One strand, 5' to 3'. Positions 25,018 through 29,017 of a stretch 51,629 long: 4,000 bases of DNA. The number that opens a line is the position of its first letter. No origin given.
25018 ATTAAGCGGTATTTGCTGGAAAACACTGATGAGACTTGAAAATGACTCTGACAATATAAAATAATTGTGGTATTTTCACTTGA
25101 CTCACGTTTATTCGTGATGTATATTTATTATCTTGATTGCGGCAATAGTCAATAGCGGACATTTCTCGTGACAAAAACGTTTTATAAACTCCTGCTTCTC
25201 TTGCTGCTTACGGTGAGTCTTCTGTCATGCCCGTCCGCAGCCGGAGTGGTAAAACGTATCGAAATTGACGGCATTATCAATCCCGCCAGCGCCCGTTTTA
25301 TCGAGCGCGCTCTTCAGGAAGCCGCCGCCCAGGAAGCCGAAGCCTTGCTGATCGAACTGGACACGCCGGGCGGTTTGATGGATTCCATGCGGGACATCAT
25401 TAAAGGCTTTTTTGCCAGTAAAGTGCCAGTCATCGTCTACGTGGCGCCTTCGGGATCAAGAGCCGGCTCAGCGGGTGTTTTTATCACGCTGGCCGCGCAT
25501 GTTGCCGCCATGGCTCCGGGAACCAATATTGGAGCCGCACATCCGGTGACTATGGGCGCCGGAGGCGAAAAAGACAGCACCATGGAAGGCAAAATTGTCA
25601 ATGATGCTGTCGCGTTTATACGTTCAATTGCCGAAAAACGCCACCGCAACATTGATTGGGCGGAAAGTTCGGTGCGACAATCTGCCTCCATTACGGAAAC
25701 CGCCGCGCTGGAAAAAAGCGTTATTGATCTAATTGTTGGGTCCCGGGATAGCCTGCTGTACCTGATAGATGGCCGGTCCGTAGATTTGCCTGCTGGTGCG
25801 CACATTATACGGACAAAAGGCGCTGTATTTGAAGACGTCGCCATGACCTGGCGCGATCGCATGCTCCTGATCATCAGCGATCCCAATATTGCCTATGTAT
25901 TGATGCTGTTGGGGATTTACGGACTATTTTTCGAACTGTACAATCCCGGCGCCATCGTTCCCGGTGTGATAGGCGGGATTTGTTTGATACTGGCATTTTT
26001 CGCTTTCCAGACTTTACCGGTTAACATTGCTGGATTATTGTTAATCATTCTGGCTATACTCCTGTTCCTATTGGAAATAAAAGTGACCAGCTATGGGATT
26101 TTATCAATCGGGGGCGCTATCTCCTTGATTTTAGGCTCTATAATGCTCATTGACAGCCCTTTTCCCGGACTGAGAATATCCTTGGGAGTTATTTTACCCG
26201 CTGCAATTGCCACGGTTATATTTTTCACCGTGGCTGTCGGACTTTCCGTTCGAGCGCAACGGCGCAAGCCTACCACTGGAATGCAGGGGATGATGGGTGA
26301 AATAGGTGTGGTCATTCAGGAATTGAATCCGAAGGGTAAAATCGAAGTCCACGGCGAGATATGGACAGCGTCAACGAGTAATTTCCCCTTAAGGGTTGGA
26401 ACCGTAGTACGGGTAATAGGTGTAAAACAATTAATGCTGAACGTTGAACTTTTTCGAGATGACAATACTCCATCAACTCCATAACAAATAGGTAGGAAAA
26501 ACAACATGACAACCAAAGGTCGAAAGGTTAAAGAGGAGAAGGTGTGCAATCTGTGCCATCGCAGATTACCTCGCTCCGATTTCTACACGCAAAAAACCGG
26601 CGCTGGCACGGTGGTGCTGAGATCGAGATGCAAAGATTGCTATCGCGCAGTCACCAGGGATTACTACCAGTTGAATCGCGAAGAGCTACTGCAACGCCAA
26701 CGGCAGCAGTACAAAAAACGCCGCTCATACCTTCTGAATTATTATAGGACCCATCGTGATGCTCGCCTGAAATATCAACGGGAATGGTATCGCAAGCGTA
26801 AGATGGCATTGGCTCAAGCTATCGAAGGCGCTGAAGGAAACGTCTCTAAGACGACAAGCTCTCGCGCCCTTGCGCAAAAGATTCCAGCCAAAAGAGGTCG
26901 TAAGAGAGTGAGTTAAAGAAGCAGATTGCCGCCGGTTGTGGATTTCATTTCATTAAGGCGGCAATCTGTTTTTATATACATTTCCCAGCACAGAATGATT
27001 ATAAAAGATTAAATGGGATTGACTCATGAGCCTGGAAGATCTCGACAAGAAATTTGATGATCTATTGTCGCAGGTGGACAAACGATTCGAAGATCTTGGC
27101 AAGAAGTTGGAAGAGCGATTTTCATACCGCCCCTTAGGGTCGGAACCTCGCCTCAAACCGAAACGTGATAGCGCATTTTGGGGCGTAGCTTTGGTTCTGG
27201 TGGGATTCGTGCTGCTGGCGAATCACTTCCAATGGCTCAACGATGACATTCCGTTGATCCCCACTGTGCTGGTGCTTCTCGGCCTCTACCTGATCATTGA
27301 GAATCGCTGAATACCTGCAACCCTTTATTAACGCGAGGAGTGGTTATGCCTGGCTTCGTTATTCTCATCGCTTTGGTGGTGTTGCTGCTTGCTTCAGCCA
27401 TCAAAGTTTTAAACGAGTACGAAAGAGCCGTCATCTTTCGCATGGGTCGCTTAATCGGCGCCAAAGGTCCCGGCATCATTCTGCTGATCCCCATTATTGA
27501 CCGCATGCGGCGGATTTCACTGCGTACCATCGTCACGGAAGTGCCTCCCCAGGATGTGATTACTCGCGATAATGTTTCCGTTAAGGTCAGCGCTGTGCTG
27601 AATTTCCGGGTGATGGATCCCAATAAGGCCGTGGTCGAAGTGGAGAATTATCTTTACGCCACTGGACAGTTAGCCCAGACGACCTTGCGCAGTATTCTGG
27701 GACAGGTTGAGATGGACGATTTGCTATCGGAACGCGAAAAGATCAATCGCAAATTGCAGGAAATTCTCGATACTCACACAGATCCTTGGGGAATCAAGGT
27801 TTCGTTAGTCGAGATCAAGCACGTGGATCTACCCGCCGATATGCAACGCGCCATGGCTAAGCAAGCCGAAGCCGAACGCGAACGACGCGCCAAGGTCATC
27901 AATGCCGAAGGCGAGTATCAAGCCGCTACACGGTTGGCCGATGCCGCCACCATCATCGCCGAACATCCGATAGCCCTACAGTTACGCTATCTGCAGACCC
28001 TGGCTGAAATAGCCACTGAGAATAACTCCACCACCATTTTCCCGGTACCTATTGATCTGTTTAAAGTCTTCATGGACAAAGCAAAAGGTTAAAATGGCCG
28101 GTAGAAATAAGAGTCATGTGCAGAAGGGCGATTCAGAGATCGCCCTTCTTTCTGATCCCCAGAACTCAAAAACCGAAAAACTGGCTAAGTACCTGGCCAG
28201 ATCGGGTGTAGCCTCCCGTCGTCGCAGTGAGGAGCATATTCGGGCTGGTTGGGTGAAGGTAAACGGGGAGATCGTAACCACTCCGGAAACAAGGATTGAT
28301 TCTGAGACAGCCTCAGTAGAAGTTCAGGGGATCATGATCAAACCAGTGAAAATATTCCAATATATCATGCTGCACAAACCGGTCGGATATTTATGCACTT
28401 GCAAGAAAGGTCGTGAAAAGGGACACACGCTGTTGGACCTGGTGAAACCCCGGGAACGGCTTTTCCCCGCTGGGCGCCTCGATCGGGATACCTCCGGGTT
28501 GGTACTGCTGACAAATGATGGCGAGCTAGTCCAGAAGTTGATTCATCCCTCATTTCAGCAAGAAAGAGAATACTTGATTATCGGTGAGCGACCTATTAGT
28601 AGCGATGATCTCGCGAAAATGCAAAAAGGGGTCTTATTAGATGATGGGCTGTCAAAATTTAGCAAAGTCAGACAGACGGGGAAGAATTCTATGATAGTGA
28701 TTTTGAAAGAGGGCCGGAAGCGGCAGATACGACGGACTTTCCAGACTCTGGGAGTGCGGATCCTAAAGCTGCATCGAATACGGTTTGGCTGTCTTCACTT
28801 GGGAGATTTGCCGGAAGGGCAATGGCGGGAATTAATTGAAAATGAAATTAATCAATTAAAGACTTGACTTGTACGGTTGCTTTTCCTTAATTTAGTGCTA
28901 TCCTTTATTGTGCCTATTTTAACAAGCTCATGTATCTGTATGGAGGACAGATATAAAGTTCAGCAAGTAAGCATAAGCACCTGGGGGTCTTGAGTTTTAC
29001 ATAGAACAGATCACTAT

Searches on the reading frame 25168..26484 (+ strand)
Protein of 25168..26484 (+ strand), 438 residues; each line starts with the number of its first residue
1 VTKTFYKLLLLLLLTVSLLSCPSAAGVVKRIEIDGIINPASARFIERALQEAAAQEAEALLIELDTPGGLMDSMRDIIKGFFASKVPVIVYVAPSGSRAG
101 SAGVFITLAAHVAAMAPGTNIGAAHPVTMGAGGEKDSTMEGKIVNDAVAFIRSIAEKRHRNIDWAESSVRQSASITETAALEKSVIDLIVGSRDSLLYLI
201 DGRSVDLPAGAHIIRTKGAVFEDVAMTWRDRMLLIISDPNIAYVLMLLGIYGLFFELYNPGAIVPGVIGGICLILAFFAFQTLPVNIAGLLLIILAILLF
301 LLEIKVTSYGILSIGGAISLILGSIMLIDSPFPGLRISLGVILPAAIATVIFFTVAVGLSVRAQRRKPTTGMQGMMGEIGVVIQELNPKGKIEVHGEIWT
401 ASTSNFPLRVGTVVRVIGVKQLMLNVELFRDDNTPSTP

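Call 4: search_protein_families(library=pfam, proteins=[window:25168-26484:+], max_evalue=0.01)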
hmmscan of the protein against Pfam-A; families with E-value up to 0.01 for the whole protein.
window:25168-26484:+ (438 aa): 3 families
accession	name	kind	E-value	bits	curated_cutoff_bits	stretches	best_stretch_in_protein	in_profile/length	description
PF24961.1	NfeD_membrane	-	6.4e-27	94.4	26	1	240-356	1-116/119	NfeD integral membrane domain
PF25145.1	NfeD1b_N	-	4.2e-22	79.1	40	1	28-188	2-154/189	NfeD1b, N-terminal domain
PF01957.25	NfeD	-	2.3e-12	47.4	29.1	1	373-427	2-56/57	NfeD-like C-terminal, partner-binding domain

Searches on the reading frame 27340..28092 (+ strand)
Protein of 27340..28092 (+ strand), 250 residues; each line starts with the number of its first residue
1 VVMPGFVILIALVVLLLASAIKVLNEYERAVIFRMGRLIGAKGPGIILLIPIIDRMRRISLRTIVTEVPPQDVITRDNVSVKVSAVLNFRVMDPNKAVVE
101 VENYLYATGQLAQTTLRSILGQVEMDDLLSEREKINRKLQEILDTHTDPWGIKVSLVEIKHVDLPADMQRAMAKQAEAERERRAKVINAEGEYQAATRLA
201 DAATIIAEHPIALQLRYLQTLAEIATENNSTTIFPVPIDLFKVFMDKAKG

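Call 31: search_protein_families(library=pfam, proteins=[window:27340-28092:+], max_evalue=0.0001)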
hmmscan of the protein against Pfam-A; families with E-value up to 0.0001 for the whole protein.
window:27340-28092:+ (250 aa): 2 families
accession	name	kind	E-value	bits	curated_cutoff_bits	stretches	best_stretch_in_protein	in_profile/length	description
PF01145.31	Band_7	-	2.8e-39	135.4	23.6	1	23-192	2-175/176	SPFH domain / Band 7 family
PF13421.11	Band_7_1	-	5.8e-05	23.2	24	0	111-177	140-208/211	SPFH domain-Band 7 family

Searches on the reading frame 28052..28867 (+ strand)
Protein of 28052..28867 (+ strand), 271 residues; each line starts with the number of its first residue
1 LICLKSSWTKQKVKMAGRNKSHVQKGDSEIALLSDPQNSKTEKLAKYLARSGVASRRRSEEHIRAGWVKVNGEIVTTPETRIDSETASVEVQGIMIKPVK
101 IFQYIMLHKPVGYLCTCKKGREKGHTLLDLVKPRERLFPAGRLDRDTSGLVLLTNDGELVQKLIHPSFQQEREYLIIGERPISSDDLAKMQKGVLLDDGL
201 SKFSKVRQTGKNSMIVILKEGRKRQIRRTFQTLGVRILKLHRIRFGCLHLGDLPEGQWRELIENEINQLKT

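Call 32: search_protein_families(library=pfam, proteins=[window:28052-28867:+], max_evalue=0.0001)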
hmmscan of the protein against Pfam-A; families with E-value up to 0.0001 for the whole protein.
window:28052-28867:+ (271 aa): 2 families
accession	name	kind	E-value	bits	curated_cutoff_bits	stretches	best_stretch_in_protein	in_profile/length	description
PF00849.27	PseudoU_synth_2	-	3.8e-21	76.3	26.8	1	103-231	1-151/152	RNA pseudouridylate synthase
PF01479.30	S4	-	2.8e-09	37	22.8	1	43-84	2-44/48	S4 domain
